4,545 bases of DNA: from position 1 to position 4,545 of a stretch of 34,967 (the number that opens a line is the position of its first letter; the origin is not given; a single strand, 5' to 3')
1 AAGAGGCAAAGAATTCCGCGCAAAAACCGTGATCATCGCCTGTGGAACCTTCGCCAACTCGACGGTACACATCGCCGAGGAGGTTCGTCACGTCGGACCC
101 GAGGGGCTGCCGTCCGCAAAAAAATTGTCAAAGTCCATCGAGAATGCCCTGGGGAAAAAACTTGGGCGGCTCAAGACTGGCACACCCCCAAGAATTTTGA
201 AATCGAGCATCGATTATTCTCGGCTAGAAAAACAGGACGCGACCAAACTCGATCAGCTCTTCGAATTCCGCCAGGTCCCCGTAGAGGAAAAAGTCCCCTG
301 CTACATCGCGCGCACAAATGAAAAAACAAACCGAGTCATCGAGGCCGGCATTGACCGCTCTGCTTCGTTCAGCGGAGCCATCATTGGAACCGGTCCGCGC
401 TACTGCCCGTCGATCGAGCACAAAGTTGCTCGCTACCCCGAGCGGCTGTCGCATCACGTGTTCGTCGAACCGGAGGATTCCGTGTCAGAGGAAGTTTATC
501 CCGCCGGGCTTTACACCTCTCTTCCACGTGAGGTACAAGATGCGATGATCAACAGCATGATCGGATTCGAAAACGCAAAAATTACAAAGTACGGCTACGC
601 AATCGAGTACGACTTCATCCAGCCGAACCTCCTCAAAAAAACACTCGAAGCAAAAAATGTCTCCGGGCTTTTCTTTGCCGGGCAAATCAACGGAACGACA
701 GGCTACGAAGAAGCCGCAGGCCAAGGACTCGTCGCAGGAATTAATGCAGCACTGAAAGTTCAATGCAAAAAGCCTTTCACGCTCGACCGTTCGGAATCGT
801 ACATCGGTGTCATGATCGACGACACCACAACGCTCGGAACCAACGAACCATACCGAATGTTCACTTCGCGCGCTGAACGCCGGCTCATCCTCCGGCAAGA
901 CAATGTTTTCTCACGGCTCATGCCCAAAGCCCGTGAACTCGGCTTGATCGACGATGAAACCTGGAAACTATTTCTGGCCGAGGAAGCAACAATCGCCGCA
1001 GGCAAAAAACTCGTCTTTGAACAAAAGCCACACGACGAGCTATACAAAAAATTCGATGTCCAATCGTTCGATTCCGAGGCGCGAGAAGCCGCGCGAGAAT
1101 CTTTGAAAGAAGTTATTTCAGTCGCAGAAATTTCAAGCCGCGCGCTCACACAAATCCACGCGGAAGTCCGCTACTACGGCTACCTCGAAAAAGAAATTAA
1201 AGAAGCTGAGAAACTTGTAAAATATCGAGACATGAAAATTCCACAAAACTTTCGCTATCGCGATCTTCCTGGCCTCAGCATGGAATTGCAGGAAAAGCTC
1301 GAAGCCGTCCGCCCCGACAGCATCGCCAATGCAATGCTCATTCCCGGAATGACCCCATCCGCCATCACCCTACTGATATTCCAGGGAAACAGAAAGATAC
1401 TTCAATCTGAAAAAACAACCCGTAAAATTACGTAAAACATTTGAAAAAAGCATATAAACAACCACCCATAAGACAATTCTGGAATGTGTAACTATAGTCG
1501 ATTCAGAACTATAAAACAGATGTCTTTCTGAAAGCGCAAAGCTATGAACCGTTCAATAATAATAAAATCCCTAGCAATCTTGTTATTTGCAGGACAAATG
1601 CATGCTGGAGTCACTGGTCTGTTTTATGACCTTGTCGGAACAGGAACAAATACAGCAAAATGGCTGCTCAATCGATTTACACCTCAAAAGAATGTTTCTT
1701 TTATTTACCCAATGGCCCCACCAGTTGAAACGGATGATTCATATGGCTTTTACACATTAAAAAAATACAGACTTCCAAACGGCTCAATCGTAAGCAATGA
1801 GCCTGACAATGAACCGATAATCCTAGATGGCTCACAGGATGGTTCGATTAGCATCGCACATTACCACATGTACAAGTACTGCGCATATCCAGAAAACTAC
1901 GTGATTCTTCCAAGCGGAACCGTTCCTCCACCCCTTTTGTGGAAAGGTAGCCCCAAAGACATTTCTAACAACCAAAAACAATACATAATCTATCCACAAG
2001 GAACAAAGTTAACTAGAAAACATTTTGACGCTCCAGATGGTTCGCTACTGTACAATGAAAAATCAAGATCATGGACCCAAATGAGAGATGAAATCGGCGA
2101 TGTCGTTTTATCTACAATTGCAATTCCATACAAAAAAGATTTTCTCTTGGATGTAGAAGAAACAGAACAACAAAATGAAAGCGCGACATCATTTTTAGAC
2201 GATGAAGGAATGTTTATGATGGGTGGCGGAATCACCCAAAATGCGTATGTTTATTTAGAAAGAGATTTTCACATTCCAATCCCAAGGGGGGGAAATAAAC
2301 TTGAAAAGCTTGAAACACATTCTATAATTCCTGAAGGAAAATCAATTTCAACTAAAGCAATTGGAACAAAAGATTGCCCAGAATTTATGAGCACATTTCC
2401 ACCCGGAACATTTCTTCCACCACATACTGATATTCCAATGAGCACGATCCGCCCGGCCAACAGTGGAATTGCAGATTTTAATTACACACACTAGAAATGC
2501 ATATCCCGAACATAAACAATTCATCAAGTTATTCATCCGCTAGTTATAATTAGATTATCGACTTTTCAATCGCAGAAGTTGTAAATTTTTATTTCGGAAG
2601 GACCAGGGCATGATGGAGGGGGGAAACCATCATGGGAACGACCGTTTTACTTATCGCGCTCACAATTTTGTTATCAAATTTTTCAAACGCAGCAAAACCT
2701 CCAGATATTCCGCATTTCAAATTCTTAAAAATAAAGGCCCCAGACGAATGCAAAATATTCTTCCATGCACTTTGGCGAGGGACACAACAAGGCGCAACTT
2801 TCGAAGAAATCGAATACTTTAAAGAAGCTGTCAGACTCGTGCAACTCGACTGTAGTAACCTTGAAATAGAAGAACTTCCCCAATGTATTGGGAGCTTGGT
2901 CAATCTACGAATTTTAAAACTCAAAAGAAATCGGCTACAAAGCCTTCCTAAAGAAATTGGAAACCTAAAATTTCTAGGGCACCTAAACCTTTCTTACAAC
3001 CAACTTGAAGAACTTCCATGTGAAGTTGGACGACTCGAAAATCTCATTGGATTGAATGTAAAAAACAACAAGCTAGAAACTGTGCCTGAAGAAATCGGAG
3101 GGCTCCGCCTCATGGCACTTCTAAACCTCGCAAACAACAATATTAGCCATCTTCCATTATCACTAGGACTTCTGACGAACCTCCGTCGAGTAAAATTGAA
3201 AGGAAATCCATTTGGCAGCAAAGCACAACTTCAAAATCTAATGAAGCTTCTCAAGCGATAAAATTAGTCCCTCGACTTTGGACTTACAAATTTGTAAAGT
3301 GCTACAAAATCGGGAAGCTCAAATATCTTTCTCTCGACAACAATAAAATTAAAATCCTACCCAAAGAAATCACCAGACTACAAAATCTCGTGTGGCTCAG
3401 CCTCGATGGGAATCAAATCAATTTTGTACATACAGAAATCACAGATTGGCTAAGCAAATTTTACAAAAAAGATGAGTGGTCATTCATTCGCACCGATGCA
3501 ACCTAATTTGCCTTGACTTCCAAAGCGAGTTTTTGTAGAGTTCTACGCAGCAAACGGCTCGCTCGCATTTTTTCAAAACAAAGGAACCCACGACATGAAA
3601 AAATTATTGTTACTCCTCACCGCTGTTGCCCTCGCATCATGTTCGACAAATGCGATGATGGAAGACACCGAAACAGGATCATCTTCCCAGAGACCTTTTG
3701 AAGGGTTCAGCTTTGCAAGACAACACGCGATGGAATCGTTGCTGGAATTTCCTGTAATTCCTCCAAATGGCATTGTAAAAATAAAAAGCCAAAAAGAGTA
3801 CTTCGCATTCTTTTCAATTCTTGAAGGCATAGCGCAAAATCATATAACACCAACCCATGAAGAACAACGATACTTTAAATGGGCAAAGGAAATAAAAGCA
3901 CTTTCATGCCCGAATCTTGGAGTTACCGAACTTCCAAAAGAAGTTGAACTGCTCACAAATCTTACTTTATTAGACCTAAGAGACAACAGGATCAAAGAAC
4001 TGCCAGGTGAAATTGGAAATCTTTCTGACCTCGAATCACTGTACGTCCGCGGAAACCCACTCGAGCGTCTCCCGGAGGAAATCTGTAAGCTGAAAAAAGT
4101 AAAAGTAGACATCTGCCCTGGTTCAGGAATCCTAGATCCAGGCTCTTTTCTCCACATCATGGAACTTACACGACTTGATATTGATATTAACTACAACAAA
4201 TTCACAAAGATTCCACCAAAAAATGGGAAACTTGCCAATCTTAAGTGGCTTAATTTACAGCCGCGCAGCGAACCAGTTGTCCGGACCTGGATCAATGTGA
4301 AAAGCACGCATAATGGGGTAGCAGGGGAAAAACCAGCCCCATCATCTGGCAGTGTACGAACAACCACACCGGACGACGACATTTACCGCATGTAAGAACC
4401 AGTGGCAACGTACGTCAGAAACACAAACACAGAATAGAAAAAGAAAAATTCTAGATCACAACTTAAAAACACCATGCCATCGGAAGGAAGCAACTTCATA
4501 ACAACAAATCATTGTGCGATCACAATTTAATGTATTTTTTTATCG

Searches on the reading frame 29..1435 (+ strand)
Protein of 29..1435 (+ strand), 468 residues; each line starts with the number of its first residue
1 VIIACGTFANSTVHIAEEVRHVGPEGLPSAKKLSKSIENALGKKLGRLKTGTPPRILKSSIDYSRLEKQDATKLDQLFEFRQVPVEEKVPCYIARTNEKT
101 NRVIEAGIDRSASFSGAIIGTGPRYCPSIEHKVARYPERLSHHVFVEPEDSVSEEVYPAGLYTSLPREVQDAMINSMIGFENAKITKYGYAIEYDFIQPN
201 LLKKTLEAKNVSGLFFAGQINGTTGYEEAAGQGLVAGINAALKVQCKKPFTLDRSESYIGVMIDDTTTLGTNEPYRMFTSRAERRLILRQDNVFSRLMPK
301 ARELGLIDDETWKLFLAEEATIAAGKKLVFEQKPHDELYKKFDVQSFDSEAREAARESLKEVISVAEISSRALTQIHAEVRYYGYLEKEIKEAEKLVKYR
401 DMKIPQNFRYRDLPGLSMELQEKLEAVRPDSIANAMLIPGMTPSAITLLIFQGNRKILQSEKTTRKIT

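Call 11: search_protein_families(library=pfam, proteins=[window:29-1435:+], max_evalue=0.001)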
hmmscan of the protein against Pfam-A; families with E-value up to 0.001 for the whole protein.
window:29-1435:+ (468 aa): 2 families
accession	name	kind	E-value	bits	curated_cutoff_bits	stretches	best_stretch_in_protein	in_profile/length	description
PF01134.28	GIDA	-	2.5e-86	290.6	22.1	1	1-247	144-390/391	Glucose inhibited division protein A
PF13932.14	SAM_GIDA_C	-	1.6e-18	66.7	27.1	1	394-449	1-56/57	tRNA modifying enzyme MnmG/GidA C-terminal helical bundle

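Call 18: find_related_loci(query=window:29-1435:+, collection=genome_contigs, flank=10000)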
Query window:29-1435:+ (468 aa) in genome_contigs; peptide patterns used: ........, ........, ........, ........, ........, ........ (x = any residue, [..] = any of these).
29 stretches matched a pattern; 4 encode a relative of the query (tblastn E <= 1e-3); 4 distinct loci.
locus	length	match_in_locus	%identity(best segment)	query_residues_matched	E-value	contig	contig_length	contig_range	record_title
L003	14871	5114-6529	54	1-467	8e-160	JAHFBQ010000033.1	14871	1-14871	MAG: bacterium isolate nzgw201 NODE_3417_length_14872_cov_3.308725, whole genome shotgun sequence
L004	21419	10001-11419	41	1-453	5e-111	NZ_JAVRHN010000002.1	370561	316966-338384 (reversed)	Autumnicola psychrophila strain F225 2, whole genome shotgun sequence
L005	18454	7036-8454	41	1-453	3e-109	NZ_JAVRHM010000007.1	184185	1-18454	Autumnicola patrickiae strain F188 7, whole genome shotgun sequence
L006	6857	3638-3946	38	160-262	2e-13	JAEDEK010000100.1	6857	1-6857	MAG: Bulleidia sp. isolate MAG056 NODE_11623_length_6857_cov_5.503381, whole genome shotgun sequence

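Call 51: find_homologous_proteins(query=window:29-1435:+, max_evalue=1e-50)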
Query window:29-1435:+ (468 aa): 8000 proteins with E <= 1e-50 among 8000 candidates; the best 120 are listed.
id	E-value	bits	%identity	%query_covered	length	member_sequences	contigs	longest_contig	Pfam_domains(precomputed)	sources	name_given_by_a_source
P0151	0.0e+0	1034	100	100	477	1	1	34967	PF01134.29,PF13932.16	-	-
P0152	9.8e-168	577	60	97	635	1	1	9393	PF07992.21,PF01134.29,PF13932.16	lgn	-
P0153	1.9e-164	566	58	99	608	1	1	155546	PF07992.21,PF01134.29,PF13932.16,PF12831.14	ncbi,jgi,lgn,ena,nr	ncbi:tRNA uridine-5-carboxymethylaminomethyl(34) synthesis enzyme MnmG [Candidatus Dependentiae bact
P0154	2.1e-164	566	58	97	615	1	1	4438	PF07992.21,PF03486.21,PF01134.29,PF13932.16,PF12831.14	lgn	-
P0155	2.6e-164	566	59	97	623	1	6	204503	PF07992.21,PF01134.29,PF13932.16,PF12831.14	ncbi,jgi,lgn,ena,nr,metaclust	ncbi:TPA: tRNA uridine-5-carboxymethylaminomethyl(34) synthesis enzyme MnmG [Candidatus Dependentiae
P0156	1.6e-163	563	60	97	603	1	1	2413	PF07992.21,PF01134.29,PF13932.16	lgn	-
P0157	3.1e-163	562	58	97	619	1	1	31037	PF07992.21,PF01134.29,PF13932.16,PF12831.14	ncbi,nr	ncbi:tRNA uridine-5-carboxymethylaminomethyl(34) synthesis enzyme MnmG [Candidatus Dependentiae bact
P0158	6.8e-162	558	57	97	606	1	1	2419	PF07992.21,PF01134.29,PF13932.16,PF12831.14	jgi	jgi:tRNA uridine 5-carboxymethylaminomethyl modification enzyme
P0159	2.5e-161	556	56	97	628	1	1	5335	PF00890.31,PF07992.21,PF01134.29,PF13932.16,PF12831.14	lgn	-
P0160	3.7e-161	555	56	100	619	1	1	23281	PF07992.21,PF01134.29,PF13932.16,PF12831.14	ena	-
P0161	4.1e-161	555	58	97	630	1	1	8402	PF00890.31,PF07992.21,PF01134.29,PF13932.16,PF12831.14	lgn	-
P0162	1.5e-160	553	57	97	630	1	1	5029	PF01134.29,PF13932.16,PF12831.14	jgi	jgi:tRNA uridine 5-carboxymethylaminomethyl modification enzyme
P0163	3.1e-160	552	57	97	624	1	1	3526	PF07992.21,PF01134.29,PF13932.16,PF12831.14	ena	-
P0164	4.3e-160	552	58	97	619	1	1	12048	PF07992.21,PF01134.29,PF13932.16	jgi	-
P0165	1.1e-159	550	57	97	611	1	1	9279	PF07992.21,PF01134.29,PF13932.16,PF12831.14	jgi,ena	-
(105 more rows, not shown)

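Call 52: find_encoding_contigs(protein=P0153, flank=10000, max_places=2)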
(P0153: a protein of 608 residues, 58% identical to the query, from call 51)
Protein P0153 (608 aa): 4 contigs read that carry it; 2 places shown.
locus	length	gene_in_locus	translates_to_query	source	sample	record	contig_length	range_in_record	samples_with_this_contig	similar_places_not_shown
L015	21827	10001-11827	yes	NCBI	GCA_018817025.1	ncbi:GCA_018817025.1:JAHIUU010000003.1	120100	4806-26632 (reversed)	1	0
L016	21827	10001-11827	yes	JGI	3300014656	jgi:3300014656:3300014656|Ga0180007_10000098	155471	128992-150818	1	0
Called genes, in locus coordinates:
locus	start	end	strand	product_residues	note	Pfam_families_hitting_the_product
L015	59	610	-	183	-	PF01195:Pept_tRNA_hydro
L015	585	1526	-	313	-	PF13793:Pribosyltran_N, PF00156:Pribosyltran, PF14572:Pribosyl_synth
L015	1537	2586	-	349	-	PF25084:LbH_EIF2B (faint), PF00132:Hexapep, PF25087:GMPPB_C (weak), PF00132:Hexapep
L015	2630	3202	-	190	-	PF03938:OmpH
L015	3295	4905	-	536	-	PF01935:DUF87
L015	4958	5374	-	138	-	PF01797:Y1_Tnp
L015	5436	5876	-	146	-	PF01648:ACPS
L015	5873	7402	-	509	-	PF00004:AAA (faint), PF13541:ChlI, PF00158:Sigma54_activat (faint), PF00493:MCM, PF01078:Mg_chelatase, PF07728:AAA_5, PF13335:Mg_chelatase_C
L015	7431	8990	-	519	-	PF21305:type_II_gspD_N0 (weak), PF00263:Secretin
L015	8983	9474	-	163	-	-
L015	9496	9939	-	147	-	PF02580:Tyr_Deacylase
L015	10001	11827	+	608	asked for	PF01134:GIDA, PF07992:Pyr_redox_2 (faint), PF12831:FAD_oxidored (weak), PF13932:SAM_GIDA_C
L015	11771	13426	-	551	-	-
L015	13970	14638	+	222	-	PF14804:Jag_N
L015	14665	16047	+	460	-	PF10396:TrmE_N, PF03193:RsgA_GTPase (faint), PF12631:MnmE_helical, PF00350:Dynamin_N (faint), PF01926:MMR_HSR1, PF02421:FeoB_N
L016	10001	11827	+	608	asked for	PF01134:GIDA, PF07992:Pyr_redox_2 (faint), PF12831:FAD_oxidored (weak), PF13932:SAM_GIDA_C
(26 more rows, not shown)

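Call 53: find_encoding_contigs(protein=P0155, flank=10000, max_places=2)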
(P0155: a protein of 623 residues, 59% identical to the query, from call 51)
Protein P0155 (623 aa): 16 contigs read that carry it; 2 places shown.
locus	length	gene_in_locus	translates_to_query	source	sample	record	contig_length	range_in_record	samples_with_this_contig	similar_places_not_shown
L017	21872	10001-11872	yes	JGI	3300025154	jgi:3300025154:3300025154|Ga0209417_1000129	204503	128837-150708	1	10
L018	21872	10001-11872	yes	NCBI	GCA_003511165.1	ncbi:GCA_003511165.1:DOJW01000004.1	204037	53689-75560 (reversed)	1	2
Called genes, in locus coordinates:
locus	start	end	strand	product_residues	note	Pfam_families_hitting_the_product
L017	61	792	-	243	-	PF01553:Acyltransferase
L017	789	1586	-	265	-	-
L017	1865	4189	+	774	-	PF01751:Toprim, PF01131:Topoisom_bac, PF01396:Zn_ribbon_Top1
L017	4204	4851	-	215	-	PF00702:Hydrolase, PF13419:HAD_2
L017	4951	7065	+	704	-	PF22673:MCP-like_PDC_1 (faint), PF02743:dCache_1 (weak), PF17201:Cache_3-Cache_2 (weak)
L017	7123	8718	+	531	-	PF00996:GDI (faint), PF01946:Thi4 (weak), PF00890:FAD_binding_2 (weak), PF01266:DAO (weak), PF01593:Amino_oxidase, PF12831:FAD_oxidored (faint), PF13450:NAD_binding_8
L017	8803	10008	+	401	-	-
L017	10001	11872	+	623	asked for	PF01134:GIDA, PF07992:Pyr_redox_2 (weak), PF12831:FAD_oxidored (weak), PF13932:SAM_GIDA_C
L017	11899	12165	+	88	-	-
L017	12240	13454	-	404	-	-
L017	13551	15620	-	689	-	PF00488:MutS_V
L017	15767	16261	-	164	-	PF06108:DUF952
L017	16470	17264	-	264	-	PF01061:ABC2_membrane (weak)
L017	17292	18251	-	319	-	PF00005:ABC_tran, PF13304:AAA_21 (weak)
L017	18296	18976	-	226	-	PF08123:DOT1, PF02390:Methyltransf_4 (faint), PF13847:Methyltransf_31 (weak)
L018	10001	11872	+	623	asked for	PF01134:GIDA, PF07992:Pyr_redox_2 (weak), PF12831:FAD_oxidored (weak), PF13932:SAM_GIDA_C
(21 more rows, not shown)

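Call 79: find_encoding_contigs(protein=P0152, flank=10000, max_places=2)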
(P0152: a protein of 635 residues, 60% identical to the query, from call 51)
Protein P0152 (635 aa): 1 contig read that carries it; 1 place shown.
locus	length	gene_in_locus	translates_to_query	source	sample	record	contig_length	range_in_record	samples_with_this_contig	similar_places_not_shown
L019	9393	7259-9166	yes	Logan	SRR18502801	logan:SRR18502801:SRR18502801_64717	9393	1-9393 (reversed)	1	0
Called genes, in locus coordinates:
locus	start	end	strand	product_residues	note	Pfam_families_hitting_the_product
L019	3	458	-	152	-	?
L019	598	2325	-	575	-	-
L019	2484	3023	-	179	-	-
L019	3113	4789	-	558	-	PF21305:type_II_gspD_N0 (faint), PF00263:Secretin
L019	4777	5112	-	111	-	-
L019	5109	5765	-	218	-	-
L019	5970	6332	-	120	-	-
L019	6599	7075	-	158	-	PF02580:Tyr_Deacylase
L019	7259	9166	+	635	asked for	PF01134:GIDA, PF07992:Pyr_redox_2 (faint), PF13932:SAM_GIDA_C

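Call 80: find_encoding_contigs(protein=P0157, flank=10000, max_places=2)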
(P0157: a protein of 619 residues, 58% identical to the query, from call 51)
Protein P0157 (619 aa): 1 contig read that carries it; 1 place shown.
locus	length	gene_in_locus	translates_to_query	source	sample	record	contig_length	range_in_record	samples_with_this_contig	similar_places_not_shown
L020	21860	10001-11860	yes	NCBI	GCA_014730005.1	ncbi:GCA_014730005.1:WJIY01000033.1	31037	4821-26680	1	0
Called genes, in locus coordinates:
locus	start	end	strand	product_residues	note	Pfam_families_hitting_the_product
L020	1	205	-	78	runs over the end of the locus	-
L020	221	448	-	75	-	-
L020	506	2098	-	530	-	PF01541:GIY-YIG, PF27096:UvrC_M, PF22920:UvrC_RNaseH (faint), PF08459:UvrC_RNaseH_dom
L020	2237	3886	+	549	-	PF01875:Memo, PF01871:AMMECR1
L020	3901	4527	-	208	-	PF00702:Hydrolase, PF13419:HAD_2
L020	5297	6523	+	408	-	-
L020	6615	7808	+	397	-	PF07992:Pyr_redox_2, PF13738:Pyr_redox_3, PF00070:Pyr_redox, PF18267:Rubredoxin_C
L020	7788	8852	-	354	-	PF10555:MraY_sig1 (faint), PF00953:Glycos_transf_4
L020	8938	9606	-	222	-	PF09335:VTT_dom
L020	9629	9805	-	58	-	-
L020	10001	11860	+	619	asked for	PF01134:GIDA, PF07992:Pyr_redox_2 (weak), PF12831:FAD_oxidored (weak), PF13932:SAM_GIDA_C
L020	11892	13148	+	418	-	PF00324:AA_permease, PF13520:AA_permease_2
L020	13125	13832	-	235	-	PF03793:PASTA (weak)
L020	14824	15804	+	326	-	PF00579:tRNA-synt_1b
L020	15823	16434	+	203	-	PF14681:UPRTase, PF00156:Pribosyltran (weak), PF24390:PRTase-CE (weak)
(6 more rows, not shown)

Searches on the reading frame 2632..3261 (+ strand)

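Call 11: search_protein_families(library=pfam, proteins=[window:2632-3261:+], max_evalue=0.001)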
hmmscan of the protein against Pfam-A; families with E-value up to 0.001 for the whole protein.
window:2632-3261:+ (209 aa): 5 families
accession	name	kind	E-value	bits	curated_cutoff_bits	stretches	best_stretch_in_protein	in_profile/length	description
PF23598.1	LRR_14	-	1.6e-19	70.3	40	1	66-207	23-163/353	Leucine-rich repeat region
PF13855.12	LRR_8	-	7.3e-10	38.9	27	1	79-125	13-61/61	Leucine rich repeat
PF12799.13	LRR_4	-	6.7e-09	36.2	27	0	117-151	5-39/44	Leucine Rich repeats (2 copies)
PF00560.39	LRR_1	-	5.4e-08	31.9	20.6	0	91-112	1-23/23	Leucine Rich Repeat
PF23211.1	LRR_LRWD1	-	7e-06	26.3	28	0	129-196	35-100/190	Leucine-rich repeat and WD repeat-containing protein 1, LRR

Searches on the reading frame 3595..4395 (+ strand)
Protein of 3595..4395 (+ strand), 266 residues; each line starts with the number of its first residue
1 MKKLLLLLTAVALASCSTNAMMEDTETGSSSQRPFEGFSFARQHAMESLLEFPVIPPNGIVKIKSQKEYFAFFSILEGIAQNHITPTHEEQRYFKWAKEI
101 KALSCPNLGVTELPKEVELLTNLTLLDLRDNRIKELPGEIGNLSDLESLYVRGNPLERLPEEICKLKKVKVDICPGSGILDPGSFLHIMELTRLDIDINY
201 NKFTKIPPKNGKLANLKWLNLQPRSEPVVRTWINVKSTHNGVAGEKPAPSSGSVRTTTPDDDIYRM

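Call 11: search_protein_families(library=pfam, proteins=[window:3595-4395:+], max_evalue=0.001)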
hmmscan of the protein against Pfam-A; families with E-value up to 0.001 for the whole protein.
window:3595-4395:+ (266 aa): 4 families
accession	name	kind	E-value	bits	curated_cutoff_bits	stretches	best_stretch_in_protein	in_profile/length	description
PF23598.1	LRR_14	-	9.9e-12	44.7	40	1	104-168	53-115/353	Leucine-rich repeat region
PF13855.12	LRR_8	-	1.4e-09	38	27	1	111-156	14-61/61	Leucine rich repeat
PF12799.13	LRR_4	-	6.8e-09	36.1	27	1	121-159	1-39/44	Leucine Rich repeats (2 copies)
PF00560.39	LRR_1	-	1.4e-06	27.7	20.6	0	122-143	1-23/23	Leucine Rich Repeat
